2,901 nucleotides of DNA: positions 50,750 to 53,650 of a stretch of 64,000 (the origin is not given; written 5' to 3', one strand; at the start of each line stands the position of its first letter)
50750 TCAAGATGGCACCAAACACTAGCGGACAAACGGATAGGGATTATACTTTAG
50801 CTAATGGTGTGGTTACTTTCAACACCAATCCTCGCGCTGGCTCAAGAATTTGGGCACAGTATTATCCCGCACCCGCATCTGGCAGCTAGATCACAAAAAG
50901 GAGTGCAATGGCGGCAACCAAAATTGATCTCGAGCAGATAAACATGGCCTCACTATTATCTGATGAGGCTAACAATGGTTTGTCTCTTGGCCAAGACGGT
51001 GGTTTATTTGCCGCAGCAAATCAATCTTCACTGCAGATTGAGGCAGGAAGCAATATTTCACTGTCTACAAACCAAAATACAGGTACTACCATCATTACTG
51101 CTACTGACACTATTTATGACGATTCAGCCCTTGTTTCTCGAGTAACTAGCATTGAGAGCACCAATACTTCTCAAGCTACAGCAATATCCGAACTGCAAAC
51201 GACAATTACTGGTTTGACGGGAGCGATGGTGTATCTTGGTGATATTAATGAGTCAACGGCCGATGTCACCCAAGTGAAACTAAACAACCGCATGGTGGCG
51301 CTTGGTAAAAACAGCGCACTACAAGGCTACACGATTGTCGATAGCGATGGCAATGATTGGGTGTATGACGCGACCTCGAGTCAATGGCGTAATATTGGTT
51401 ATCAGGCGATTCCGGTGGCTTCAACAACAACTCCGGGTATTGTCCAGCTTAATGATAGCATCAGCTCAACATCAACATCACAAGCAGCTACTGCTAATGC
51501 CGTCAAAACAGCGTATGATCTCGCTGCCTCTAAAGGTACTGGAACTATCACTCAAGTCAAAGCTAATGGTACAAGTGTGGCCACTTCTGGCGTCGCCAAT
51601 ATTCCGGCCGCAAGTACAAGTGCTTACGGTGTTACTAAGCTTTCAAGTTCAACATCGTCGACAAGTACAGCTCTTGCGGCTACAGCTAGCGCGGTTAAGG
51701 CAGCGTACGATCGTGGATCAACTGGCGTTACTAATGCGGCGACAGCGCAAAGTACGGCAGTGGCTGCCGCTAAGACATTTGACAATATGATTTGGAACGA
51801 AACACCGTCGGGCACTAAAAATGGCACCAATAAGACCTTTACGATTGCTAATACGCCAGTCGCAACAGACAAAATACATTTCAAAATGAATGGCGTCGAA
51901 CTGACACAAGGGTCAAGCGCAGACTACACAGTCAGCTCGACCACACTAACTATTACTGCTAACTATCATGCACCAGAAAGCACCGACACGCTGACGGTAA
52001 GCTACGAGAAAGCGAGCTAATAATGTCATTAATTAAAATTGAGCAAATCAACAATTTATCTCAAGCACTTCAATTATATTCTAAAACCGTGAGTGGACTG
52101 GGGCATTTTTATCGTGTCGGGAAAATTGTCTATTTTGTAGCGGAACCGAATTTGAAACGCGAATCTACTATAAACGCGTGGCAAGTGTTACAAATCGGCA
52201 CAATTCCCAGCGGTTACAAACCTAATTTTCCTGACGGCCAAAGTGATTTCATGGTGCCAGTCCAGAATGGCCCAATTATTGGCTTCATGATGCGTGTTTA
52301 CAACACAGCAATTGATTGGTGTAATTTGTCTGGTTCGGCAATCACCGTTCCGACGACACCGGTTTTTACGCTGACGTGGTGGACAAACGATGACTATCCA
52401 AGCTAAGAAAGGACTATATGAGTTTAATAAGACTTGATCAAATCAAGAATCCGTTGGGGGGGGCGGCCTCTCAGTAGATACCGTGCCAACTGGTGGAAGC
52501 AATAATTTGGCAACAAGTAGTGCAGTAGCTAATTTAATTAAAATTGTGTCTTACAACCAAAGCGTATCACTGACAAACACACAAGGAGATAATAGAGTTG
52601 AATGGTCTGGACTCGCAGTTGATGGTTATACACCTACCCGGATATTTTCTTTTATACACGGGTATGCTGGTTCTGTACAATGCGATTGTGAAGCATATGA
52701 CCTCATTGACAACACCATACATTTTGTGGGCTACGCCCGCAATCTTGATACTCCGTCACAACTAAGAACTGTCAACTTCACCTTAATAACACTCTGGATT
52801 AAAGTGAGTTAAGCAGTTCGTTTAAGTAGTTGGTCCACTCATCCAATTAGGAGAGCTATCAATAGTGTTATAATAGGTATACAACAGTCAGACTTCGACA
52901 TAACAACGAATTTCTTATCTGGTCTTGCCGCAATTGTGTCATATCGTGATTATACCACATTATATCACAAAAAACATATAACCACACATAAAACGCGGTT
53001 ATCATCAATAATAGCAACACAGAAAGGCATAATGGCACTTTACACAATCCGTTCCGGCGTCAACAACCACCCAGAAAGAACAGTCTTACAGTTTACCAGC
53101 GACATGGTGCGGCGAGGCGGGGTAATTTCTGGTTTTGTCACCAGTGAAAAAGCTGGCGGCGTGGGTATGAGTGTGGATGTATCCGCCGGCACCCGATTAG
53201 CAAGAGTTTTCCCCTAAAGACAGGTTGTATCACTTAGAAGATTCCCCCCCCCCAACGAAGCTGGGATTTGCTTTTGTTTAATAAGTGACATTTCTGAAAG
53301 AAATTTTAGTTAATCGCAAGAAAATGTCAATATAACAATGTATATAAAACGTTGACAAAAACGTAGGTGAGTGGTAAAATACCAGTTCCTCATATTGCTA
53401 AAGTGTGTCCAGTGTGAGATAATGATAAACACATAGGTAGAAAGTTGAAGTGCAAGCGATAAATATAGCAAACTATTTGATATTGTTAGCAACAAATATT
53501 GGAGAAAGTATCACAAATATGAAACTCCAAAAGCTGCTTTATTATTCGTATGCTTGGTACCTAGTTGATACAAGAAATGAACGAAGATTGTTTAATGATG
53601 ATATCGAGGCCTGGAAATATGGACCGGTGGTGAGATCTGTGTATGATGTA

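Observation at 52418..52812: Tail-fibre-tip paralogue broken at a G8 homopolymer: candidate phase-variable receptor-binding gene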

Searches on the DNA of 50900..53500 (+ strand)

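Call 3: search_dna_similar(query=window:50900-53000:+, collection=phages, mode=near, max_rows=30)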
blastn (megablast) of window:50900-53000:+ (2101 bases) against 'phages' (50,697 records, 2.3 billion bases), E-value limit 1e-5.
No match.

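Call 6: search_dna_similar(query=window:50900-53500:+, collection=phages, mode=distant, max_rows=30)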
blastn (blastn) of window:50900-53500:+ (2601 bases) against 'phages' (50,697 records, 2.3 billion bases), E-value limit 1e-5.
No match.

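Call 52: search_rna_families(source=window, start=52300, end=53500, threshold=evalue, max_evalue=1)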
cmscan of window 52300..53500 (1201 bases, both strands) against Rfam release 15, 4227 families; matches with E-value up to 1: 0.
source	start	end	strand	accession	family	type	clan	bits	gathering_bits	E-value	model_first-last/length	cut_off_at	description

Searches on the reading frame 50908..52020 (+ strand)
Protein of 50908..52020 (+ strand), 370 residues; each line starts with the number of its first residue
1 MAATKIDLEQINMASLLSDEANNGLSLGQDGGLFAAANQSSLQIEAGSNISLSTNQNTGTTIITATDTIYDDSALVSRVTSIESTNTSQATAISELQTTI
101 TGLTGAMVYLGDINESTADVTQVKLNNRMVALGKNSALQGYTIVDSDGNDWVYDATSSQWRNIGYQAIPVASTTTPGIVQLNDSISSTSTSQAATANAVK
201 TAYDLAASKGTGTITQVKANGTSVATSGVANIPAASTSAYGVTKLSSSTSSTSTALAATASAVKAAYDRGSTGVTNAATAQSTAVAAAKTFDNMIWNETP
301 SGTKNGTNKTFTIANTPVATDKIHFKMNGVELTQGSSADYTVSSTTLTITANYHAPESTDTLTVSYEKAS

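Call 9: search_protein_families(library=phrogs, proteins=[window:50908-52020:+], max_evalue=0.01)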
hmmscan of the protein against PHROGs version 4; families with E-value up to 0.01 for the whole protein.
window:50908-52020:+ (370 aa): 17 families
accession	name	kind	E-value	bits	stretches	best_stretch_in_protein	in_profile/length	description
phrog_988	-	tail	1.5e-14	55.3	2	167-218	165-221/574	tail protein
phrog_10372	-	unknown function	1.8e-14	55.3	1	166-289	63-180/218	-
phrog_7389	-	tail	1.9e-13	50.9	2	44-209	335-500/732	tail fiber protein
phrog_36614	-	unknown function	4.2e-11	43.8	2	169-208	4-43/155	-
phrog_295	-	tail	4.8e-10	39.9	1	169-334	327-501/794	tail fiber protein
phrog_381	-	tail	1.6e-09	38.6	2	169-213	169-213/566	tail fiber protein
phrog_2126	-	tail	4.6e-09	37.2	1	144-207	109-173/459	tail fiber protein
phrog_7032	-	tail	8.3e-09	35.1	2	168-269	165-246/866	tail fiber protein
phrog_10588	-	tail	5.7e-07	28.5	1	164-211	1030-1077/1459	tail protein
phrog_28171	-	unknown function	1.2e-05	25.1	1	133-209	99-179/476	-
phrog_6722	-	tail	2.3e-05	24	2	235-314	4-74/974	tail fiber protein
phrog_6202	-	tail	3.4e-05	24.2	1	166-339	163-324/636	tail fiber protein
phrog_21552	-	unknown function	6.1e-05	23.5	2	235-340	4-97/391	-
phrog_7489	-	tail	8.4e-05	22.4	1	92-230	219-349/775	tail fiber protein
phrog_4896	-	other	0.00069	20.2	1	54-127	194-271/291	glycerophosphoryl diester phosphodiesterase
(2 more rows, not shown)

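Call 10: search_protein_families(library=pfam, proteins=[window:50908-52020:+], max_evalue=0.01)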
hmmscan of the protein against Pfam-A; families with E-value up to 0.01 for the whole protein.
window:50908-52020:+ (370 aa): 1 family
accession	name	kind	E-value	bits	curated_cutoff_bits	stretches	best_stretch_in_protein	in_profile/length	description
PF03406.18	Phage_fiber_2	-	3.8e-21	74.8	22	2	172-209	1-38/42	Phage tail fibre repeat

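Call 32: find_related_loci(query=window:50908-52020:+, collection=viral_contigs, flank=6000)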
Query window:50908-52020:+ (370 aa) in viral_contigs; peptide patterns used: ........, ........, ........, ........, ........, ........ (x = any residue, [..] = any of these).
143 stretches matched a pattern; 35 encode a relative of the query (tblastn E <= 1e-3); 35 distinct loci.
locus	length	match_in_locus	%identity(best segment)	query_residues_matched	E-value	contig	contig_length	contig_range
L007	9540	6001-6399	45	163-287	6e-11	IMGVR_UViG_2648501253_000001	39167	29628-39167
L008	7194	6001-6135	69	162-206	2e-10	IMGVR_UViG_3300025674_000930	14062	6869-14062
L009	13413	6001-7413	42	169-321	1e-11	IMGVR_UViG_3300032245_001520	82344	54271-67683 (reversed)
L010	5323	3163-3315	65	168-268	7e-10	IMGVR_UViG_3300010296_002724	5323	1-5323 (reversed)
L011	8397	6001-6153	65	168-268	8e-10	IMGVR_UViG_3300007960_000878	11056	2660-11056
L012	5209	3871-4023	65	168-277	1e-9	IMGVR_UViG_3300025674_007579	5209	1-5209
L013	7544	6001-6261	48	171-284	1e-9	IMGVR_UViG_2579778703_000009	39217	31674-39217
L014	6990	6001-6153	65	168-277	1e-9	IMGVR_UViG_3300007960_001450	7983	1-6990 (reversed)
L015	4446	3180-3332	63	168-268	2e-9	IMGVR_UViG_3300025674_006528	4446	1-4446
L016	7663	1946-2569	71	171-208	3e-9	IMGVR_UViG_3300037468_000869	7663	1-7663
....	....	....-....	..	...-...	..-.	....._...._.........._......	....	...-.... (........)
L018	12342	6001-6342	48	168-294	3e-8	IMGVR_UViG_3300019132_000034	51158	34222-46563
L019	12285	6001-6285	48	132-286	7e-8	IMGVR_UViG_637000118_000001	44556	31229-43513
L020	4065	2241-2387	61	168-211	8e-8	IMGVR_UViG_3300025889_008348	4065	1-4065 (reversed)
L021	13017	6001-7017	63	168-295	1e-7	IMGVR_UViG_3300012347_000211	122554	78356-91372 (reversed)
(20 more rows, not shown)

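Call 79: search_solved_structures(query=window:50908-52020:+, max_evalue=0.1)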
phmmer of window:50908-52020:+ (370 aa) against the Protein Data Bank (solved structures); distinct sequences matched with E-value up to 0.1: 1.
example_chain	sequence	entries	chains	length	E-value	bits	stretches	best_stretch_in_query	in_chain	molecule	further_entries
5yvq_A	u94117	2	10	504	0.0073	19.1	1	211-274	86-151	Tail fiber protein S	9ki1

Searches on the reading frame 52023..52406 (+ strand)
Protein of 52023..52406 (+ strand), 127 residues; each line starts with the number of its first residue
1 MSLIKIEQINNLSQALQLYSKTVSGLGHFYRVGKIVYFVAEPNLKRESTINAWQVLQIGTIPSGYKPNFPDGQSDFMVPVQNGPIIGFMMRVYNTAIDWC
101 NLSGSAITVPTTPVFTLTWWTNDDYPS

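Call 9: search_protein_families(library=phrogs, proteins=[window:52023-52406:+], max_evalue=0.01)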
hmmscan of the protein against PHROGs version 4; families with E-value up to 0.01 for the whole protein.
window:52023-52406:+ (127 aa): 1 family
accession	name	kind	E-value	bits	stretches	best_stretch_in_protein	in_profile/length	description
phrog_3971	-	unknown function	0.0077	16.3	1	29-127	226-318/331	-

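Call 10: search_protein_families(library=pfam, proteins=[window:52023-52406:+], max_evalue=0.01)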
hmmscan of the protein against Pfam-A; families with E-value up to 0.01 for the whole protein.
window:52023-52406:+ (127 aa): 0 families

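Call 31: find_related_loci(query=window:52023-52406:+, collection=viral_contigs, flank=6000)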
Query window:52023-52406:+ (127 aa) in viral_contigs; peptide patterns used: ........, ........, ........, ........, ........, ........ (x = any residue, [..] = any of these).
13 stretches matched a pattern, but none encodes a relative of the query by tblastn (E <= 1e-3).

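Call 43: find_homologous_proteins(query=window:52023-52406:+, max_evalue=0.01)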
Query window:52023-52406:+ (127 aa): 1 proteins with E <= 0.01 among 1 candidates.
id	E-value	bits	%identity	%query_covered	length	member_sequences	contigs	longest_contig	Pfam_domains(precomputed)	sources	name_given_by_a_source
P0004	1.1e-81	289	100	100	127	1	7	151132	-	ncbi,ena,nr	ncbi:hypothetical protein IJJ08_03810 [bacterium]|nr:hypothetical protein [bacterium]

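Call 71: predict_structure(protein=window:52023-52403:+)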
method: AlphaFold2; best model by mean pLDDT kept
length: 127 residues; sequences in the alignment: 1
mean_pLDDT: 34.8   pTM: 0.25
mean pLDDT of the five models: 34.8, 34.3, 33.3, 32.3, 31.6
residues with pLDDT >= 90: 0; 70-90: 0; 50-70: 1; < 50: 126
segments of 3 or more residues with pLDDT < 50: 1-37, 39-127
pLDDT, mean of each block of 10 residues (from residue 1): 29 41 41 45 39 39 36 35 31 29 25 30 32
secondary structure, 60 per line:
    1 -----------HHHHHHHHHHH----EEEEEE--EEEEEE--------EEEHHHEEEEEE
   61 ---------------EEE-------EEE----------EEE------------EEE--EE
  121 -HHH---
elements in order: H12-22 E27-32 E35-40 E49-51 E55-60 E76-78 E86-88 E99-101 E114-116
